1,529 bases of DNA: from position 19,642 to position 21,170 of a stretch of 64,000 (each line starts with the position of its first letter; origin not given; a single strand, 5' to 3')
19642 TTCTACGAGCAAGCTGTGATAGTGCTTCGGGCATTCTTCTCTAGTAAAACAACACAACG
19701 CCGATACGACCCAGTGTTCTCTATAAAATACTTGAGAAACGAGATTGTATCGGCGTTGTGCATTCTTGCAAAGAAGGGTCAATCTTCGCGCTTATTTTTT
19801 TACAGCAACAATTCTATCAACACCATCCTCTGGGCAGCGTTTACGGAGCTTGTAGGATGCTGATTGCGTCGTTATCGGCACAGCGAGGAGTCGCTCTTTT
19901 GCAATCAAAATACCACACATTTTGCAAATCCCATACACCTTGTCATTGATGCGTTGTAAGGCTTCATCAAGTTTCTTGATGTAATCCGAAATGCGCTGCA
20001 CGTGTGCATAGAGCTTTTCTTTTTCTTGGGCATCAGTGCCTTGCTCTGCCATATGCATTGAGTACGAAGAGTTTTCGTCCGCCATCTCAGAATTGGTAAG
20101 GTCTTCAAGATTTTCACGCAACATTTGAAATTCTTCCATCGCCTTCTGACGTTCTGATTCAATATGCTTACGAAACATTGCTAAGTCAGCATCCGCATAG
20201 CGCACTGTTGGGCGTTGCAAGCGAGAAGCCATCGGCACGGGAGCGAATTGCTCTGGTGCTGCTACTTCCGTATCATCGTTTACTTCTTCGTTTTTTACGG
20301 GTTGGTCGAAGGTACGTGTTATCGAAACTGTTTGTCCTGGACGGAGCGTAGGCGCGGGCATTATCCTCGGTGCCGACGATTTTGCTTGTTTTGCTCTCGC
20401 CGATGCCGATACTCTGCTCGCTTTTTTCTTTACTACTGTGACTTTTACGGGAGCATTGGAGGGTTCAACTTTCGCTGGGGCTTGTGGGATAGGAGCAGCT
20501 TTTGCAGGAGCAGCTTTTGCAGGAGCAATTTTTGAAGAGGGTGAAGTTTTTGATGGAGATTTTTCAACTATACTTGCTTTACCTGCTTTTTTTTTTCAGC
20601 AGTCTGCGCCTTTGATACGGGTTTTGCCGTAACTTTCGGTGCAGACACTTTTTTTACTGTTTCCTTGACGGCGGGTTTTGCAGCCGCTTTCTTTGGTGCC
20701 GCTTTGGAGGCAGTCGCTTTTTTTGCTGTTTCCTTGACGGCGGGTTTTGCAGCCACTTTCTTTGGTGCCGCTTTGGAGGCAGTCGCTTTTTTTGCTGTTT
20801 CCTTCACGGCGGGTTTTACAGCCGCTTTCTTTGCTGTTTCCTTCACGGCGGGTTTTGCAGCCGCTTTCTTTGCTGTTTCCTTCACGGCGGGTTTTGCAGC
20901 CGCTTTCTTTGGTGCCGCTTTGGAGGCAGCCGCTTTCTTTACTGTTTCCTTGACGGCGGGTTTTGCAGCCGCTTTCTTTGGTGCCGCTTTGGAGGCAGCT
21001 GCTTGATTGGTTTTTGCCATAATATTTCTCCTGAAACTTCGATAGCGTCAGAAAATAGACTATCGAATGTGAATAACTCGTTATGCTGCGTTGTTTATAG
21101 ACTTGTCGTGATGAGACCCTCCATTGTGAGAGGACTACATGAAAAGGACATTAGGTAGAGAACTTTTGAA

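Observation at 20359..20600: An A10 run phased as the dnaX-type slippery heptamer A_AAA_AAG links the H1-like ORF to the DksA/TraR ORF through a 78-codon stop-free, start-free spacer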

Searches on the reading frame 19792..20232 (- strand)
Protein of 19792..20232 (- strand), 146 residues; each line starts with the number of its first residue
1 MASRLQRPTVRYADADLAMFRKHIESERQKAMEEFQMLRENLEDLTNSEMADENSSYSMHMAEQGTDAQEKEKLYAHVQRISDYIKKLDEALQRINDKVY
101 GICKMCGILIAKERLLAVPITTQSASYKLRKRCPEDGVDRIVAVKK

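Call 51: search_solved_structures(query=window:19792-20232:-, max_evalue=0.01, show_alignments=2)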
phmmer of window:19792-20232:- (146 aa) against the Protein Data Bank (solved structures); distinct sequences matched with E-value up to 0.01: 4.
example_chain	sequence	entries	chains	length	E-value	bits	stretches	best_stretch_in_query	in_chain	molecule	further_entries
6ptg_A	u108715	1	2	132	2.2e-09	41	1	36-125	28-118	DnaK Suppressor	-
1tjl_A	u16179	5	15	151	1.7e-05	28.4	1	8-121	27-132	DnaK suppressor protein | RNA polymerase-binding transcription factor DksA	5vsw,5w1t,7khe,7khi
2kq9_A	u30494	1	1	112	0.00045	23.8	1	77-122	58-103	DnaK suppressor protein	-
4ijj_A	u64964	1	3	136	0.0063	20.1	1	61-131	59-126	Putative C4-type zinc finger protein, DksA/TraR family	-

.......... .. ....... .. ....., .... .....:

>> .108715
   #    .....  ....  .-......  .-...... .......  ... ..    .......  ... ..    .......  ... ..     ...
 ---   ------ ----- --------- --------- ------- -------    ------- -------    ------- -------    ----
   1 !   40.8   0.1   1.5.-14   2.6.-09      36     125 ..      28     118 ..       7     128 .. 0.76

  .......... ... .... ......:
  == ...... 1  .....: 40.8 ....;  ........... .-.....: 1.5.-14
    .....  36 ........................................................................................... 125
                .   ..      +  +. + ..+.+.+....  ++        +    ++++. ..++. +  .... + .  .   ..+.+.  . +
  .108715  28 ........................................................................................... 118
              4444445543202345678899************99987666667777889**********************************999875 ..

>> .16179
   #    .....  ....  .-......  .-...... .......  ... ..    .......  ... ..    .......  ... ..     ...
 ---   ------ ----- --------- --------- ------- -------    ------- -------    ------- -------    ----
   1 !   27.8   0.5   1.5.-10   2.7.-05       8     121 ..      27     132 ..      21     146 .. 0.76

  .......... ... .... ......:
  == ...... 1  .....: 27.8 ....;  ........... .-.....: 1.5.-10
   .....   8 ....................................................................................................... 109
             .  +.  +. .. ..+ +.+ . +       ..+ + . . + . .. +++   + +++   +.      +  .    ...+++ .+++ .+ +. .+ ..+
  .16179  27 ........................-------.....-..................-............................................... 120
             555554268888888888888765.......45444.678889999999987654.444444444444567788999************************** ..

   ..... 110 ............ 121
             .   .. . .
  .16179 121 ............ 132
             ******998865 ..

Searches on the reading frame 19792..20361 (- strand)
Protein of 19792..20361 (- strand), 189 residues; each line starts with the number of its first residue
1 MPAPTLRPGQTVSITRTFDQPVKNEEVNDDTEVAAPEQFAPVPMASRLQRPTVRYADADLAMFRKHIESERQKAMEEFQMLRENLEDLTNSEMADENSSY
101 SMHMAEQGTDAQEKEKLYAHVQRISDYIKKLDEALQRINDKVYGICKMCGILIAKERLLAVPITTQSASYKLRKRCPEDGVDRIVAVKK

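Call 18: find_related_loci(query=window:19792-20361:-, collection=genome_contigs, flank=2500)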
Query window:19792-20361:- (189 aa) in genome_contigs; peptide patterns used: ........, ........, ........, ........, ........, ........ (x = any residue, [..] = any of these).
219 stretches matched a pattern; 180 encode a relative of the query (tblastn E <= 1e-3); the best 80 are kept; 80 distinct loci.
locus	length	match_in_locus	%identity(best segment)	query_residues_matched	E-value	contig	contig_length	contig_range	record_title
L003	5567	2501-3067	93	1-189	7e-124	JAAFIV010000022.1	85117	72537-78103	MAG: Ignavibacteria bacterium isolate bin62.metabat.ball.111 WN_Ignavibacteria_2_scaffold_22, whole genome shotgun seque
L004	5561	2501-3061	80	1-189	8e-102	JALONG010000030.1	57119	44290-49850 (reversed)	MAG: Candidatus Kapaibacterium sp. isolate Prado071 scaffold_481, whole genome shotgun sequence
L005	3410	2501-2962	90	36-189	7e-97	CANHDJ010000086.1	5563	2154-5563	MAG: Ignavibacteria bacterium isolate RE-18aug17-109 genome assembly, contig: RE-18aug17-C28571, whole genome shotgun se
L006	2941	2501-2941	91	36-182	2e-94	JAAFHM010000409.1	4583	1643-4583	MAG: Ignavibacteria bacterium isolate bin51.metabat.ball.004 WN_Ignavibacteria_1_scaffold_394, whole genome shotgun sequ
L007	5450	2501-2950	89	36-185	2e-92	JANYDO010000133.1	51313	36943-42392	MAG: Candidatus Kapaibacterium sp. isolate 336R_metabinner_7 336R_k141_116727, whole genome shotgun sequence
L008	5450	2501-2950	89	36-185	2e-92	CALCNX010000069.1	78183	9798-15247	MAG TPA_asm: uncultured bacterium isolate SRR6231133_bin.11_CONCOCT_v1.1_MAG genome assembly, contig: ERZ650265.47, whol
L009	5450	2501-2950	89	36-185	3e-92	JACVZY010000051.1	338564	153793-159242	MAG: Ignavibacteria bacterium isolate Clear-D13 NODE_30_length_338564_cov_9.020366, whole genome shotgun sequence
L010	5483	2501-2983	83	25-185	7e-91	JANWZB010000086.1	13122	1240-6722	MAG: Candidatus Kapaibacterium sp. isolate SKYG85 NODE_86_length_13122_cov_3.928248, whole genome shotgun sequence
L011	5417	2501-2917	84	51-189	2e-82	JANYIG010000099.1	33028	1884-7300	MAG: Candidatus Kapaibacterium sp. isolate GL140_2_metabinner_24 GL140_2_k141_1995610, whole genome shotgun sequence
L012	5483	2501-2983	66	20-186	7e-71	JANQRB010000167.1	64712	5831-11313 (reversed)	MAG: Candidatus Kapaibacterium sp. isolate IP29b_bin.46 k99_2185981, whole genome shotgun sequence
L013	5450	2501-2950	71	38-186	2e-71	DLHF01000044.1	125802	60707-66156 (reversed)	MAG TPA_asm: Ignavibacteria bacterium UBA7675 UBA7675_contig_3657, whole genome shotgun sequence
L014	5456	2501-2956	64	35-186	3e-67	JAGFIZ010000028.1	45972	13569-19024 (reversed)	MAG: Bradyrhizobiaceae bacterium isolate mag.10 k127_2200327, whole genome shotgun sequence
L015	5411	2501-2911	72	50-186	5e-67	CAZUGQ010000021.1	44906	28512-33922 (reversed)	MAG TPA_asm: uncultured Hyphomicrobiales bacterium isolate SRP290908_co2_105 genome assembly, contig: NODE_963_length_44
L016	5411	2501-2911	73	50-186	1e-66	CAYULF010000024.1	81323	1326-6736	MAG TPA_asm: uncultured Hyphomicrobiales bacterium isolate SRP334346_co1_107 genome assembly, contig: NODE_391_length_81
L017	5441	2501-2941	65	35-186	3e-66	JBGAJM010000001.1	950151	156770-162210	MAG: Candidatus Kapaibacterium sp. isolate MAG_AAO_H10.30 AAOH10-30_opera_contig_15, whole genome shotgun sequence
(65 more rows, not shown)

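Call 19: find_related_loci(query=window:19792-20361:-, collection=metagenome_contigs, flank=2500)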
Query window:19792-20361:- (189 aa) in metagenome_contigs; peptide patterns used: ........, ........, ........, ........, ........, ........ (x = any residue, [..] = any of these).
167 stretches matched a pattern; 119 encode a relative of the query (tblastn E <= 1e-3); the best 80 are kept; 80 distinct loci.
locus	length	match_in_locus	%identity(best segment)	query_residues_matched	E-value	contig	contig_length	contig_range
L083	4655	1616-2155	82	11-189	1e-99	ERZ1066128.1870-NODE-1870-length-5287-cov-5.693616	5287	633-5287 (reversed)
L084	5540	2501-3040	82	11-189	1e-99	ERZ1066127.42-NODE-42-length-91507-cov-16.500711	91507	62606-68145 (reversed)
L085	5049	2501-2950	90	36-185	5e-93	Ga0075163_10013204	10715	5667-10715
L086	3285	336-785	90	36-185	8e-93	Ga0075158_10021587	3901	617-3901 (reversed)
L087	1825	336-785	90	36-185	3e-97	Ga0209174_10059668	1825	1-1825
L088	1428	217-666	90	36-185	2e-97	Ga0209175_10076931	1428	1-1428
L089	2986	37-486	90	36-185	1e-91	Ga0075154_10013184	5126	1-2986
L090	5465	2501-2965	73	29-189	2e-78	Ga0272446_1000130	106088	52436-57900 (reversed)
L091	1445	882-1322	65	35-186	6e-70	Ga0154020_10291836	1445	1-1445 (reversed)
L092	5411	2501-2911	72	50-186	2e-66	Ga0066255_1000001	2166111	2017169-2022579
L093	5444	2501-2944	63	35-187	4e-65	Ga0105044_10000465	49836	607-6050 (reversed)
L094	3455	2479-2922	63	35-187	3e-65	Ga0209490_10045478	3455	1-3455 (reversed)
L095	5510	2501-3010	58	31-187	4e-65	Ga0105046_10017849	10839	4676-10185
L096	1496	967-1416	65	39-186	2e-67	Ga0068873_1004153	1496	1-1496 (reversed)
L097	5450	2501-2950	65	39-186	2e-64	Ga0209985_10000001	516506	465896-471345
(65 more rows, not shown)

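Call 47: find_encoding_contigs(protein=window:19792-20361:-, flank=1500, max_places=10)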
Protein window:19792-20361:- (189 aa): 1 contig read that carries it; 1 place shown.
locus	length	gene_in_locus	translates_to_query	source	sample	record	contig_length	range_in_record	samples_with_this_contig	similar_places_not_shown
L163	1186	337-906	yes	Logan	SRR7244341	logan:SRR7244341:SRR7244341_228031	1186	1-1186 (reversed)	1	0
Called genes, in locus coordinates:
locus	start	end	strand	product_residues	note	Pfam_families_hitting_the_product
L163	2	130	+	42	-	?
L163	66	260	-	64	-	-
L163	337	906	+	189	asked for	-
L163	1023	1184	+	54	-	?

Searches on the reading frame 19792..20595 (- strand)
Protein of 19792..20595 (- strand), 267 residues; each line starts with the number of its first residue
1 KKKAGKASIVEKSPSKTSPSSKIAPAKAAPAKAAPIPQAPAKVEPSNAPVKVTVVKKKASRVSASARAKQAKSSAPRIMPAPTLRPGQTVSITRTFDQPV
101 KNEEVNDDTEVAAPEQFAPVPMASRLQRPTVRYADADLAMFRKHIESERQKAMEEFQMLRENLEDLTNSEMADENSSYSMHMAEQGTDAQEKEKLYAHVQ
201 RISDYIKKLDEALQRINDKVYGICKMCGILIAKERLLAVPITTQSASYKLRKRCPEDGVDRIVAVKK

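Call 6: search_protein_families(library=pfam, proteins=[window:19792-20595:-], max_evalue=0.01)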
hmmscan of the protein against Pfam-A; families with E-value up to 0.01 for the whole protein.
window:19792-20595:- (267 aa): 1 family
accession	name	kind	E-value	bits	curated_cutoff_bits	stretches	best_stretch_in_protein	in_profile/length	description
PF01258.23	zf-dskA_traR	-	8.3e-05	22.9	24.9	1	221-244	3-26/36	Prokaryotic dksA/traR C4-type zinc finger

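Call 7: search_protein_families(library=ncbifam, proteins=[window:19792-20595:-], max_evalue=0.01)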
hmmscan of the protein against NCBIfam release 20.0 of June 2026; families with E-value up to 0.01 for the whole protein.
window:19792-20595:- (267 aa): 4 families
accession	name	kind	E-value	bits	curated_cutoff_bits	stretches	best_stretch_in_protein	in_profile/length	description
TIGR02890.1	bacill_yteA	subfamily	4.2e-21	75.7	134.4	1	137-252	2-117/159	regulatory protein, yteA family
NF033459.1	DksA_like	equivalog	3.9e-12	46.4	105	1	137-240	2-97/113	RNA polymerase-binding protein DksA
TIGR02420.1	dksA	equivalog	4.1e-12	46.5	115.5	1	136-246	4-105/110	RNA polymerase-binding protein DksA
NF008045.0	PRK10778.1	equivalog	1.3e-07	32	289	1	131-242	29-132/151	RNA polymerase-binding protein DksA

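Call 8: find_homologous_proteins(query=window:19792-20595:-, max_evalue=0.00001)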
Query window:19792-20595:- (267 aa): 632 proteins with E <= 0.00001 among 1753 candidates; the best 120 are listed.
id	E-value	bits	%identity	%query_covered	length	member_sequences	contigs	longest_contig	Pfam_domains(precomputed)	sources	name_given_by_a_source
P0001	3.0e-110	386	93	71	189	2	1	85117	-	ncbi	-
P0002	2.1e-99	350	85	75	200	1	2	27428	-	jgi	jgi:RNA polymerase-binding transcription factor DksA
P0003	2.0e-89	318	67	89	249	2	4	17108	-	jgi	jgi:RNA polymerase-binding transcription factor DksA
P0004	1.6e-88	315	89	56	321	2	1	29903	-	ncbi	-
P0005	2.0e-88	314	70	81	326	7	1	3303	-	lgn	-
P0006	2.6e-88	314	89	56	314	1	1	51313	-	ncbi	-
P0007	3.5e-88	314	89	56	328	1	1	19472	-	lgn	-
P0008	4.6e-88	313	89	56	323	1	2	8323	-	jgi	jgi:RNA polymerase-binding transcription factor DksA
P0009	1.2e-87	312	90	56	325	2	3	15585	-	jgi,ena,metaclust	metaclust:\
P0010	5.0e-87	310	89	56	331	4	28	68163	-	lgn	-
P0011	4.1e-86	307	90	58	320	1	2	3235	-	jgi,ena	jgi:DnaK suppressor protein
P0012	8.1e-86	306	83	63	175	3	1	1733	-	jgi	jgi:DnaK suppressor protein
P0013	8.3e-86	306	91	57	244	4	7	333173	-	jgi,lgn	jgi:RNA polymerase-binding transcription factor DksA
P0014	1.1e-85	306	90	58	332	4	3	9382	-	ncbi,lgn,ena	-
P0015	1.6e-85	305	90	58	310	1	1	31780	PF01258.24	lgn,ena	-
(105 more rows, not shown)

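Call 11: find_encoding_contigs(protein=P0001, flank=3000, max_places=4)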
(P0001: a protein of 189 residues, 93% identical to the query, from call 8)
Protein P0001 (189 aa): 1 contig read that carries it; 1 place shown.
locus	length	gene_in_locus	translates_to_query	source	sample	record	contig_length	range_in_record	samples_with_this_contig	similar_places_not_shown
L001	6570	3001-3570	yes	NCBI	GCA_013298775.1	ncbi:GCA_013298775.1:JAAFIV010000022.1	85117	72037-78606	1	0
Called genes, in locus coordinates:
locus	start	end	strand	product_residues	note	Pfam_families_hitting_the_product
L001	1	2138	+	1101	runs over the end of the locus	PF00133:tRNA-synt_1, PF09334:tRNA-synt_1g, PF01921:tRNA-synt_1f (weak), PF08264:Anticodon_1, PF19302:DUF5915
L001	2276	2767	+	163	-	-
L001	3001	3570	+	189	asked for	-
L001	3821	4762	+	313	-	PF01738:DLH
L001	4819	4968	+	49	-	-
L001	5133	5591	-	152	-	PF04361:DUF494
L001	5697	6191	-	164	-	PF02130:YbeY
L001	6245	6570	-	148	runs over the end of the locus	-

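Call 12: find_encoding_contigs(protein=P0002, flank=3000, max_places=4)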
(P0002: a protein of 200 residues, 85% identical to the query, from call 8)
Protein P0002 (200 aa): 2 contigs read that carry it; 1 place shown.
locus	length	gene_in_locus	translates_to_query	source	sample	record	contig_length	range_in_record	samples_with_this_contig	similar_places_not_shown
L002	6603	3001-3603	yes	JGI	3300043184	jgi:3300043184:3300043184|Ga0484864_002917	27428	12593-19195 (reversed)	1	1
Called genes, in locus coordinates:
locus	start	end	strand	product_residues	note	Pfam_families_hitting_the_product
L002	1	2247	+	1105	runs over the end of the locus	PF00133:tRNA-synt_1, PF09334:tRNA-synt_1g, PF01921:tRNA-synt_1f (weak), PF08264:Anticodon_1, PF19302:DUF5915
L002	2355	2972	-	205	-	-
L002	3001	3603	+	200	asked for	-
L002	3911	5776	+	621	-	PF12729:4HB_MCP_1, PF00672:HAMP, PF00015:MCPsignal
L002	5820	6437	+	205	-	PF01467:CTP_transf_like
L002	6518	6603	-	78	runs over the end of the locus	-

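Call 52: find_encoding_contigs(protein=P0003, flank=1500, max_places=3)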
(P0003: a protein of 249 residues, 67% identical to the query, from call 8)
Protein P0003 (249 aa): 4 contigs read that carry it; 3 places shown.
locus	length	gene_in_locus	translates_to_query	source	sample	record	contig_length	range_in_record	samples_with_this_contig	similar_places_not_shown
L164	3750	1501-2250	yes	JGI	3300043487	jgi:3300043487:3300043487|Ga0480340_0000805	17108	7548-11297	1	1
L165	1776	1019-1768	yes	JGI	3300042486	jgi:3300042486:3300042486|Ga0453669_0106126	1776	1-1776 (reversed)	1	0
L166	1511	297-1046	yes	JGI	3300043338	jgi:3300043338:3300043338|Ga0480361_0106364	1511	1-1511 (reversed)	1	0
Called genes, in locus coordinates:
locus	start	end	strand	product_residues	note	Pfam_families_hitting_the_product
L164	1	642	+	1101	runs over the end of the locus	PF00133:tRNA-synt_1, PF09334:tRNA-synt_1g, PF01921:tRNA-synt_1f (weak), PF08264:Anticodon_1, PF19302:DUF5915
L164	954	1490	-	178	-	-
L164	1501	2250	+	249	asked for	-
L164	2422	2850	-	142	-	PF01638:HxlR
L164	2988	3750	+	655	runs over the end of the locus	PF00015:MCPsignal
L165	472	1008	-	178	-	-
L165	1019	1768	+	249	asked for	-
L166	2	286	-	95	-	?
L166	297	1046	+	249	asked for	-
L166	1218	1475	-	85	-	PF01638:HxlR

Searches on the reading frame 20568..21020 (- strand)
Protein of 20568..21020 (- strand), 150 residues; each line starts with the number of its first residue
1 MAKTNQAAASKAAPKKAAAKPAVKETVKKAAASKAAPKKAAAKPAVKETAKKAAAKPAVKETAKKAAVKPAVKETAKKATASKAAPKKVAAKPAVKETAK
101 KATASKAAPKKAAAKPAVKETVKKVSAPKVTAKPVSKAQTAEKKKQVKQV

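Call 6: search_protein_families(library=pfam, proteins=[window:20568-21020:-], max_evalue=0.01)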
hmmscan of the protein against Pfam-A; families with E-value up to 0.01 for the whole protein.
window:20568-21020:- (150 aa): 0 families

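Call 7: search_protein_families(library=ncbifam, proteins=[window:20568-21020:-], max_evalue=0.01)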
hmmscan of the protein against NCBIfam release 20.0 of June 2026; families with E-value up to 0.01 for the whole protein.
window:20568-21020:- (150 aa): 0 families
